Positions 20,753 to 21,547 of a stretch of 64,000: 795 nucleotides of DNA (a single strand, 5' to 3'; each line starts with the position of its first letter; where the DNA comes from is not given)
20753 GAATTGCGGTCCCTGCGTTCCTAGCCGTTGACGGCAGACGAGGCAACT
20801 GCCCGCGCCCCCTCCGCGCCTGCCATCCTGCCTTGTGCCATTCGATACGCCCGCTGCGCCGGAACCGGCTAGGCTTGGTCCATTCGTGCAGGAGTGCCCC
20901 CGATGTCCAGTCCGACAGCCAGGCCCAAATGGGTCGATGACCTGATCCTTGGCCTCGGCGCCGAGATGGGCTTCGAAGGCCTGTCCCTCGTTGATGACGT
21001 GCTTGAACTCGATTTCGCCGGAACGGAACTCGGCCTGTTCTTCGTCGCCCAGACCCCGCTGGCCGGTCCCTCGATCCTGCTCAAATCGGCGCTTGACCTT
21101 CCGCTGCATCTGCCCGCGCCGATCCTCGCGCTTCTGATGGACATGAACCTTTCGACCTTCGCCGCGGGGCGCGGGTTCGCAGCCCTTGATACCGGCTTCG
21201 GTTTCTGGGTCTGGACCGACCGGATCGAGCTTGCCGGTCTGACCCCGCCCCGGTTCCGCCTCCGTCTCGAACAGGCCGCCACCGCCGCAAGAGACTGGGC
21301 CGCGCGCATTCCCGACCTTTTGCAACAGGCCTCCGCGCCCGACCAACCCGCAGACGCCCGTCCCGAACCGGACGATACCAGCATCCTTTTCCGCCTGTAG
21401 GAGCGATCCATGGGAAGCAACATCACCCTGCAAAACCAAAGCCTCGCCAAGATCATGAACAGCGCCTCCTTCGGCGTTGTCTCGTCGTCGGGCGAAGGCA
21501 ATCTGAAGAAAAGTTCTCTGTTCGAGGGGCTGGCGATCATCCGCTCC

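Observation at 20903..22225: Translationally coupled CesT-like chaperone plus compositionally foreign, effector-like protein, with no secretion machinery nearby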

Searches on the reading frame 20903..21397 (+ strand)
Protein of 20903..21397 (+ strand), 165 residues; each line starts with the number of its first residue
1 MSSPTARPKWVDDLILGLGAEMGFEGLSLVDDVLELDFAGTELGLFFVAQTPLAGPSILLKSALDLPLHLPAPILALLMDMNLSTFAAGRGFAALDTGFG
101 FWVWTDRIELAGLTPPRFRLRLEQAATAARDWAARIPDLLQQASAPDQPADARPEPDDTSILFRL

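Call 4: search_protein_families(library=pfam, proteins=[window:20903-21397:+], max_evalue=10)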
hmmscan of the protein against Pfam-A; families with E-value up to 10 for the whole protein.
window:20903-21397:+ (165 aa): 1 family
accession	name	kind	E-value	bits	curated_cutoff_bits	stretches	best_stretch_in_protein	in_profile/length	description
PF05932.18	CesT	-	0.0001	22.9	22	1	15-132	3-118/119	Tir chaperone protein (CesT) family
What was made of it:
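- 20903..21400 (+): CesT-family (class I T3SS-chaperone-type) gene: 165 aa, 17.8 kDa, pI 4.35. It has an invariant G-x-WVW-x-DR core, an acidic Pro-rich tail and a conserved C-terminal LFRL. Pfam PF05932 at 22.9 bits (GA 22), covering profile positions 3-118 of 119 (call 4).
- On CesT family / class I T3SS chaperones (Pfam PF05932, clan CL0097): ORF1 scores 22.9 bits against GA 22, covering profile positions 3-118 of 119 (call 4).
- On YbjN family (PF10722): The Pfam scan of ORF1 at E <= 10 returned only CesT (call 4).
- ORF1 passes the Pfam CesT gathering score across the full-length profile (call 4).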

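Call 5: search_protein_families(library=ncbifam, proteins=[window:20903-21397:+], max_evalue=10)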
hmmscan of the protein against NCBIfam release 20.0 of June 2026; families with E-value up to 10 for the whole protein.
window:20903-21397:+ (165 aa): 0 families

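Call 6: search_solved_structures(query=window:20903-21397:+, max_evalue=10)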
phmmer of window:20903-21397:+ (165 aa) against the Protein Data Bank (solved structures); distinct sequences matched with E-value up to 10: 1.
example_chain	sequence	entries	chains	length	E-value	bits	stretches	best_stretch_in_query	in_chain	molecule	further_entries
7xhv_B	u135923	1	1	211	0.87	13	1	34-75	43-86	Neuronal PAS domain-containing protein 4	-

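Call 9: find_homologous_proteins(query=window:20903-21397:+, max_evalue=0.001)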
Query window:20903-21397:+ (165 aa): 2 proteins with E <= 0.001 among 686 candidates.
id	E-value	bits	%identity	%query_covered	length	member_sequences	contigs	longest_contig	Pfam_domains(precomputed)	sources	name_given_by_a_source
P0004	6.2e-101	353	100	100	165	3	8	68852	-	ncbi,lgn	-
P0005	8.6e-68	246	69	100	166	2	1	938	PF05932.20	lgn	-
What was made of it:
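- Checked: A public gene call gives exactly this protein (P0004, call 9).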

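Call 12: find_encoding_contigs(protein=P0004, flank=10000, max_places=10)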
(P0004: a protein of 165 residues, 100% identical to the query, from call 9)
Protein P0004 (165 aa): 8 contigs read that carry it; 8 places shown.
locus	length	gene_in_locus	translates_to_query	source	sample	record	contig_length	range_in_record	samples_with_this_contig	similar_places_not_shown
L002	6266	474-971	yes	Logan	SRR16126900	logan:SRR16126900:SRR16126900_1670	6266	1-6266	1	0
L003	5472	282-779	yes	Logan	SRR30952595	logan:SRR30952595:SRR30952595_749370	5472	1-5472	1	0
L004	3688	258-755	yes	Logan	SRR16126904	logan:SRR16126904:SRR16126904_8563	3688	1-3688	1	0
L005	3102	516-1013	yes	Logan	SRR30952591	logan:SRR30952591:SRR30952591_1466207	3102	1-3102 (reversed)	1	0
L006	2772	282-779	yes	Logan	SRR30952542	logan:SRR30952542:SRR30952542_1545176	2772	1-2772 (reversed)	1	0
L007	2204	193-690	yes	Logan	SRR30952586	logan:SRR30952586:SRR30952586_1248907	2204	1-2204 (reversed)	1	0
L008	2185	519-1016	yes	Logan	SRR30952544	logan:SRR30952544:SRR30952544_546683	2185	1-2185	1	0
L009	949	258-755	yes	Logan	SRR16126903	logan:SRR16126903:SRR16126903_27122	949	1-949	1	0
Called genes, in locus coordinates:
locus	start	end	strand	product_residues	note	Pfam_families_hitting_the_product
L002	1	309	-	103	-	?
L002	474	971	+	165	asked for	-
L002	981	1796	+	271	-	-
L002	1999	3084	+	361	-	PF01594:AI-2E_transport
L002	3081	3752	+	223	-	-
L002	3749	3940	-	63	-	-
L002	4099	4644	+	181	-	PF09860:DUF2087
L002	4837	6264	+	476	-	?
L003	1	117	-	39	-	?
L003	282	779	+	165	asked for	-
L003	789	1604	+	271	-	-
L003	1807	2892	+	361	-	PF01594:AI-2E_transport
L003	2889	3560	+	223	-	-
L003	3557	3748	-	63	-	-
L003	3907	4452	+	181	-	PF09860:DUF2087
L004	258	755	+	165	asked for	-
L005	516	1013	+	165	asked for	-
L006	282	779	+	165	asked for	-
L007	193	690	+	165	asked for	-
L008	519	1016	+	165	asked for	-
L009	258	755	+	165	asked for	-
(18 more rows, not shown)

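Call 14: find_encoding_contigs(protein=P0005, flank=10000)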
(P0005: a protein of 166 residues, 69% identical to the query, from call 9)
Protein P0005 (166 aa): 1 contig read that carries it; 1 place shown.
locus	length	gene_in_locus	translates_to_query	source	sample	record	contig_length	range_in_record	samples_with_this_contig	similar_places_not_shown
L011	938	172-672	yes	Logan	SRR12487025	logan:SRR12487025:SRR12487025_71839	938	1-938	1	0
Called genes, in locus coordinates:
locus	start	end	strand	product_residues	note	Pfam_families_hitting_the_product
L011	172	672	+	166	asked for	PF05932:CesT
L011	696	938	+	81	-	?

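Call 33: search_protein_families(library=padloc, proteins=[window:20903-21397:+], max_evalue=1)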
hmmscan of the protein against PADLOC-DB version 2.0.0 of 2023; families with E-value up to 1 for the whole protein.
window:20903-21397:+ (165 aa): 0 families
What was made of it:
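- No PADLOC hit (call 33).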

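Call 36: predict_structure(protein=window:20903-21397:+)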
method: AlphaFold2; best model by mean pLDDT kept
length: 165 residues; sequences in the alignment: 1
mean_pLDDT: 39.7   pTM: 0.29
mean pLDDT of the five models: 39.7, 39.3, 38.1, 37.5, 36.5
residues with pLDDT >= 90: 0; 70-90: 0; 50-70: 12; < 50: 153
segments of 3 or more residues with pLDDT < 50: 1-15, 17-19, 21-23, 25-130, 135-137, 148-151, 153-165
pLDDT, mean of each block of 10 residues (from residue 1): 41 49 44 42 38 36 37 41 33 31 34 32 43 48 49 43 29
secondary structure, 60 per line:
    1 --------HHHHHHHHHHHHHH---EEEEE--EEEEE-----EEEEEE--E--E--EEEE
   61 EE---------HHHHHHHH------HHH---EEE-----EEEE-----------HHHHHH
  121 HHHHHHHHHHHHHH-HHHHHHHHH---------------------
elements in order: H9-22 E26-30 E33-37 E43-48 E57-62 H72-79 E92-94 E100-103 H115-134 H136-144
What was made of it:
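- On CesT family / class I T3SS chaperones (Pfam PF05932, clan CL0097): Its element order (H, E, E, E, E, H, E, E, H) is compatible but unreliable (call 36).
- The chaperone model was unusable (pLDDT 39.7, call 36), so the fold is supported only by sequence.
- Tried and rejected: Single-sequence AF2 of ORF1. pLDDT 39.7, unusable (call 36).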

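Call 44: search_solved_structures(query=A2, max_evalue=10, show_alignments=2)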
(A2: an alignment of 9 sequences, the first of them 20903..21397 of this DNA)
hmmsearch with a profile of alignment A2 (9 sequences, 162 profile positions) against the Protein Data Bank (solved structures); distinct sequences matched with E-value up to 10: 3.
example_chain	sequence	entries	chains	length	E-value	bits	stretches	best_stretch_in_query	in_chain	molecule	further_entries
3kxy_A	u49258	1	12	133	0.023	18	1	10-133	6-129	Exoenzyme S synthesis protein C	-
9uwz_A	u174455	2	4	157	0.086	16.1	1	10-150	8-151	CesT family type III secretion system chaperone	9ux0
4g6t_A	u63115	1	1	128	0.78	13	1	13-130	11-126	Type III chaperone protein ShcA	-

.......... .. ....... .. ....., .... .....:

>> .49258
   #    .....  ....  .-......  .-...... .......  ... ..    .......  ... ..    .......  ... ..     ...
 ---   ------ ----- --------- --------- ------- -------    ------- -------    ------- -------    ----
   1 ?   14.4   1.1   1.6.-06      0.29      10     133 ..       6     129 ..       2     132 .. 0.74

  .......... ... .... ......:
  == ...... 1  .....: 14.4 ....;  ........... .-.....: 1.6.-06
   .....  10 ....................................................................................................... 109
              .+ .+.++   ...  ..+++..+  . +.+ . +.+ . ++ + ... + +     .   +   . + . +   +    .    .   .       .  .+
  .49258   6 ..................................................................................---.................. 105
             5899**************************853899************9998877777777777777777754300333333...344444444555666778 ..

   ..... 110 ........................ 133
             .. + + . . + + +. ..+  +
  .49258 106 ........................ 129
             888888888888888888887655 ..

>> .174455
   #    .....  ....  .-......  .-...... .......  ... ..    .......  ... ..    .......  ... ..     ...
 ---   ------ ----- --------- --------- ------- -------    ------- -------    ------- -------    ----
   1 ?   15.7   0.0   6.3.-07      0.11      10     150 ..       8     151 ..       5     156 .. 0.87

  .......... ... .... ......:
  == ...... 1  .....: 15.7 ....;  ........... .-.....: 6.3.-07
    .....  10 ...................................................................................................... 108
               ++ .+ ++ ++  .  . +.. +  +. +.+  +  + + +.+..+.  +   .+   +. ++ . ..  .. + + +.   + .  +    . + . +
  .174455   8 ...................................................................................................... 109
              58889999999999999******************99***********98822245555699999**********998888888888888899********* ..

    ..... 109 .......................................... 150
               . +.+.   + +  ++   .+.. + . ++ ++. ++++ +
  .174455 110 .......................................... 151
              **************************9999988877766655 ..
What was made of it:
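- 20903..21400 (+): The family profile hits only ExsC, VecA and ShcA in PDB (call 44).
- On CesT family / class I T3SS chaperones (Pfam PF05932, clan CL0097): The PDB profile search hit only T3SS chaperones, at E = 0.02-0.8 (call 44).
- Closest known: VecA-VepA. Same: The chaperone family profile aligns with VecA over nearly its full length (8-151 of 157, E = 0.086, call 44).
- Closest known: ExsC. Same: The best PDB profile hit of the chaperone family (E = 0.023, residues 6-129 of 133, call 44).
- The family profile finds only three PDB sequences, all class I T3SS chaperones aligned nearly full length: ExsC (0.023), VecA (0.086), ShcA (0.78) (call 44). The best PDB profile hit is ExsC, a regulatory chaperone (call 44).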

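Call 46: search_protein_families(library=pfam, alignment_id=A2, max_evalue=0.1)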
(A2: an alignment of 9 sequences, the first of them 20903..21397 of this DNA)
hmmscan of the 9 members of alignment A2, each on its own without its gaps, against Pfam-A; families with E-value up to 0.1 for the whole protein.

A. member 1, window:20903-21397:+ (165 aa): 1 family
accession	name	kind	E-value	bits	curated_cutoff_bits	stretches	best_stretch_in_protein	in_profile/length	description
PF05932.18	CesT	-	0.0001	22.9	22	1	15-132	3-118/119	Tir chaperone protein (CesT) family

B. families by the number of members that match (of 9 scanned): 2 families
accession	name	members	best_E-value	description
PF05932.18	CesT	8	1.1e-12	Tir chaperone protein (CesT) family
PF17267.7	DUF5333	1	0.067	Family of unknown function (DUF5333)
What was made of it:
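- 20903..21400 (+): Eight of 9 relatives match, best E = 1.1e-12 (call 46).
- On CesT family / class I T3SS chaperones (Pfam PF05932, clan CL0097): Eight of 9 family members match, best E = 1.1e-12 (call 46).
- On YbjN family (PF10722): Across 9 members, only CesT and one weak DUF5333 hit appeared (call 46).
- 8 of 9 family members match, best E = 1.1e-12 (call 46). ORF1 is clearly CesT family (calls 4, 44, 46).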

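Call 52: find_related_loci(query=A2, collection=metagenome_contigs, flank=10000)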
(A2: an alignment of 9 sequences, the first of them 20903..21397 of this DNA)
Query A2 (165 aa) in metagenome_contigs; peptide patterns used: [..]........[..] (x = any residue, [..] = any of these).
55 stretches matched a pattern; 2 encode a relative of the query (tblastn E <= 1e-3); 2 distinct loci.
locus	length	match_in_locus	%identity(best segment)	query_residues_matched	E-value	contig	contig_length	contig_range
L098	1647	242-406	33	98-144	4e-6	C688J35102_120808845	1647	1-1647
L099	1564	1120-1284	33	98-144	9e-6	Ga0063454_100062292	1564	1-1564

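Call 66: fold_search(model_id=the predicted structure, library=pdb)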
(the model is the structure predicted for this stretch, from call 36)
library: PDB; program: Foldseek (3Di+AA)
matches with E <= 10: 203; with E <= 0.001: 0
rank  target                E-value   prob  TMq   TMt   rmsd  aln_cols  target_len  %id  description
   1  6af4_C                4.2e-01  0.10  0.17  0.22  15.6       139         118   13  Toxin-Antitoxin module from Streptococcus pneumoniae (released 2019-08-14)
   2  6af4_A                5.1e-01  0.08  0.16  0.21  15.2       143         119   12  Toxin-Antitoxin module from Streptococcus pneumoniae (released 2019-08-14)
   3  3kxy_B                9.1e-01  0.35  0.22  0.26   2.8        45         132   20  Crystal Structure of the ExsC-ExsE Complex (released 2010-06-30)
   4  3kxy_D                9.1e-01  0.10  0.24  0.29  15.2       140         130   16  Crystal Structure of the ExsC-ExsE Complex (released 2010-06-30)
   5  6af4_G                1.0e+00  0.07  0.16  0.21  13.4       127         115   11  Toxin-Antitoxin module from Streptococcus pneumoniae (released 2019-08-14)
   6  6af3_A                1.1e+00  0.08  0.18  0.24  10.3        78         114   15  Toxin-Antitoxin module from Streptococcus pneumoniae (released 2019-08-14)
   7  6af3_C                1.2e+00  0.08  0.17  0.23  10.4        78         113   15  Toxin-Antitoxin module from Streptococcus pneumoniae (released 2019-08-14)
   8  3g7n_B                1.2e+00  0.07  0.18  0.12  10.9       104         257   15  Crystal Structure of a Triacylglycerol Lipase from Penicillium Expansum at 1.3 (released 2010-02-23)
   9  9ki1_V                1.3e+00  0.02  0.15  0.13  13.8       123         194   14  Baseplate structure of Escherichia phage Mu (released 2025-02-12)
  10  6cn7_G                1.4e+00  0.08  0.19  0.07   9.2        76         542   18  The structure of aerobactin synthetase IucC from a hypervirulent pathotype of Klebsiella pneumoniae (released 2018-04-11)
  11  7jmn_N                1.5e+00  0.08  0.25  0.22  12.2       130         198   16  Tail module of Mediator complex (released 2021-03-03)
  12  5ifg_A                1.6e+00  0.12  0.17  0.25   8.0        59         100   14  Crystal structure of HigA-HigB complex from E. Coli (released 2017-03-01)
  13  4v7j_Ay               1.6e+00  0.11  0.19  0.30  12.8        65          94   12  Structure of RelE nuclease bound to the 70S ribosome (precleavage state) (released 2014-07-09)
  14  5o7o_D                1.6e+00  0.11  0.23  0.08   9.9        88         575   17  The crystal structure of DfoC, the desferrioxamine biosynthetic pathway acetyltransferase/Non-Ribosomal Peptide Synthe (released 2018-02-28)
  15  2nlv_A                1.6e+00  0.03  0.15  0.19  11.2        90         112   13  CRYSTAL STRUCTURE OF A XISI-LIKE PROTEIN (AVA_3825) FROM ANABAENA VARIABILIS ATCC 29413 AT 1.30 A RESOLUTION (released 2006-12-05)
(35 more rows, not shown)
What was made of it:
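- On CesT family / class I T3SS chaperones (Pfam PF05932, clan CL0097): Foldseek on that model gave nothing significant (call 66).
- Weak, non-significant Foldseek hits of the poor ORF1 model to TA proteins (call 66). The ORF1 model behind the TA hits has pLDDT 39.7, so those hits are meaningless (calls 36, 66).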

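Call 70: find_homologous_proteins(query=A2, max_evalue=0.001)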
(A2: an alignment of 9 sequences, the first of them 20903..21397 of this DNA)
Query A2 (9 sequences) (165 aa, profile of the alignment): 8 proteins with E <= 0.001 among 8000 candidates.
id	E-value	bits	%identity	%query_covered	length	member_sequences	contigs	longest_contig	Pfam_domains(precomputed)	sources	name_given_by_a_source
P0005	2.5e-69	250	69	100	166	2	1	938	PF05932.20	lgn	-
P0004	8.0e-63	229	100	100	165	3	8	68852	-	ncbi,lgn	-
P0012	7.7e-59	216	36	96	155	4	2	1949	PF05932.20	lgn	-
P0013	6.4e-54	200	32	80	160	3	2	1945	-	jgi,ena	-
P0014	4.9e-49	184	33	80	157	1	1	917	-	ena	-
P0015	1.1e-40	157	34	95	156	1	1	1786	PF05932.20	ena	-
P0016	1.5e-40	157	34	91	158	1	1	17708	PF05932.20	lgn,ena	-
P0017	3.5e-40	156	36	91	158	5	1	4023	PF05932.20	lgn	-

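Call 71: list_cluster_members(proteins=[window:20903-21397:+, window:21410-22222:+, P0009, P0011, P0010])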
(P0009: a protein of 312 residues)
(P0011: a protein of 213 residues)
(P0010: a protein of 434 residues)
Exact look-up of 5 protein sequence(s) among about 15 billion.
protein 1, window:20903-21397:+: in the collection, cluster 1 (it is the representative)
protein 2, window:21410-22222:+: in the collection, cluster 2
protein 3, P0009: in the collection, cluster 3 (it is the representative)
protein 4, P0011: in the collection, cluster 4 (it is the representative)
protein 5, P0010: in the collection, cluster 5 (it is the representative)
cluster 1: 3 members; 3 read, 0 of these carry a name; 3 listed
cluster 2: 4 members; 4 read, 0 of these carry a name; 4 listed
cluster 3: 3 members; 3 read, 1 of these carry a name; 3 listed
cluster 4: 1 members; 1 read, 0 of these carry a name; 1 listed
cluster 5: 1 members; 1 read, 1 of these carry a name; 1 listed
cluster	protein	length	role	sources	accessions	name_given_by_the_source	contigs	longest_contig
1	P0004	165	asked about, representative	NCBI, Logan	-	-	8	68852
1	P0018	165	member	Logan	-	-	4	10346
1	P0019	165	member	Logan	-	-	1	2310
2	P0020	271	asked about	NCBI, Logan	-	-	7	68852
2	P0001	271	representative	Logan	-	-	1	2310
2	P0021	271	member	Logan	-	-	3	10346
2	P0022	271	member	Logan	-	-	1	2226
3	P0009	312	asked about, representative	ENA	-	-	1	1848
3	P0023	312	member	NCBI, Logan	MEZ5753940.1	MAG: hypothetical protein R3D90_03920 [Paracoccaceae bacterium]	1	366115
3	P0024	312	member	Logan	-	-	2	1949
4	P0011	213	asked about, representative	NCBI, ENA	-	-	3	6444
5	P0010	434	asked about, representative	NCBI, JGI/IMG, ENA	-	hypothetical protein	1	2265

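Call 72: find_encoding_contigs(protein=P0016, flank=10000)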
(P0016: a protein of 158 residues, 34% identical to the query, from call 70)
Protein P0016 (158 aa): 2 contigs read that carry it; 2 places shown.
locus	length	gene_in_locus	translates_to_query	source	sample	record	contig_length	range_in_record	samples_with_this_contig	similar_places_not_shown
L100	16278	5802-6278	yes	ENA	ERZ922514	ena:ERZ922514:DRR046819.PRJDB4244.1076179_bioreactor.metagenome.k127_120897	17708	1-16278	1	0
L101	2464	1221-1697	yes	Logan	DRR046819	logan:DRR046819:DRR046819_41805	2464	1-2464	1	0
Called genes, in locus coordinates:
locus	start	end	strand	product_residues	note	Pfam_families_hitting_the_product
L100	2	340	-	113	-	?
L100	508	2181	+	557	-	PF00890:FAD_binding_2 (faint), PF01266:DAO (faint), PF01946:Thi4 (faint), PF07992:Pyr_redox_2 (faint), PF13450:NAD_binding_8 (weak), PF21162:ETFQO_UQ-bd, PF05187:Fer4_ETF_QO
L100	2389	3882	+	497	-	PF05231:MASE1, PF00990:GGDEF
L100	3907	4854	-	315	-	PF01370:Epimerase, PF13460:NAD_binding_10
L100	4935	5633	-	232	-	PF09335:VTT_dom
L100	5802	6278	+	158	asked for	PF05932:CesT (weak)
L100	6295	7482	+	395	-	-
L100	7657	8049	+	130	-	PF12840:HTH_20, PF01022:HTH_5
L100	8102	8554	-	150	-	-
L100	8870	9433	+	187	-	PF00994:MoCF_biosynth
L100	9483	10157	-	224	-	PF00535:Glycos_transf_2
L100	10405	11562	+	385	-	PF04055:Radical_SAM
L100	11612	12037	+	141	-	PF00903:Glyoxalase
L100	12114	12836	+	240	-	PF01351:RNase_HII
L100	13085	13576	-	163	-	-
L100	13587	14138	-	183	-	PF02326:YMF19 (weak), PF00430:ATP-synt_B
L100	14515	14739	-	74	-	PF00137:ATP-synt_C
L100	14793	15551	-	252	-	PF00119:ATP-synt_A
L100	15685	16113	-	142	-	PF09527:ATPase_gene1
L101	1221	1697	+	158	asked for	PF05932:CesT (weak)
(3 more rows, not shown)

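Call 89: search_protein_families(library=phrogs, proteins=[window:20903-21397:+, L100:6295-7479:+], max_evalue=0.01)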
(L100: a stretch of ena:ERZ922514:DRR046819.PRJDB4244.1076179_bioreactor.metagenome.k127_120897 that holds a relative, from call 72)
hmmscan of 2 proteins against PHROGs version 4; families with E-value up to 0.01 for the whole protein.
window:20903-21397:+ (165 aa): 0 families

L100:6295-7479:+ (395 aa): 0 families
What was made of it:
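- On Toxin-antitoxin / anti-phage defence pair: No PHROG hit (call 89).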

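Call 92: find_encoding_contigs(protein=P0017, flank=10000)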
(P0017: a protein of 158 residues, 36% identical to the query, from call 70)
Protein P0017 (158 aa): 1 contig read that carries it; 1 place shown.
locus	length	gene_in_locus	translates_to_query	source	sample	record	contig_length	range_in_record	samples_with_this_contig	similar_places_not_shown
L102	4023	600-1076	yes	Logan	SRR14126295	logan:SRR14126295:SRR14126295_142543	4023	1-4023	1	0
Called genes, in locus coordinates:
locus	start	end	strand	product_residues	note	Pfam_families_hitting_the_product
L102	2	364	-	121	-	?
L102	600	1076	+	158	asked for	PF05932:CesT (weak)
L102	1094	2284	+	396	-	-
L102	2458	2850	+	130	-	PF12840:HTH_20, PF01022:HTH_5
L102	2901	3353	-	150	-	-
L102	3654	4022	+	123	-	?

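Call 94: find_related_loci(query=A2, collection=viral_contigs, flank=5000)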
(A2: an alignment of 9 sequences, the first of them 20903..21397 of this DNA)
Query A2 (165 aa) in viral_contigs; peptide patterns used: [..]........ (x = any residue, [..] = any of these).
6 stretches matched a pattern, but none encodes a relative of the query by tblastn (E <= 1e-3).
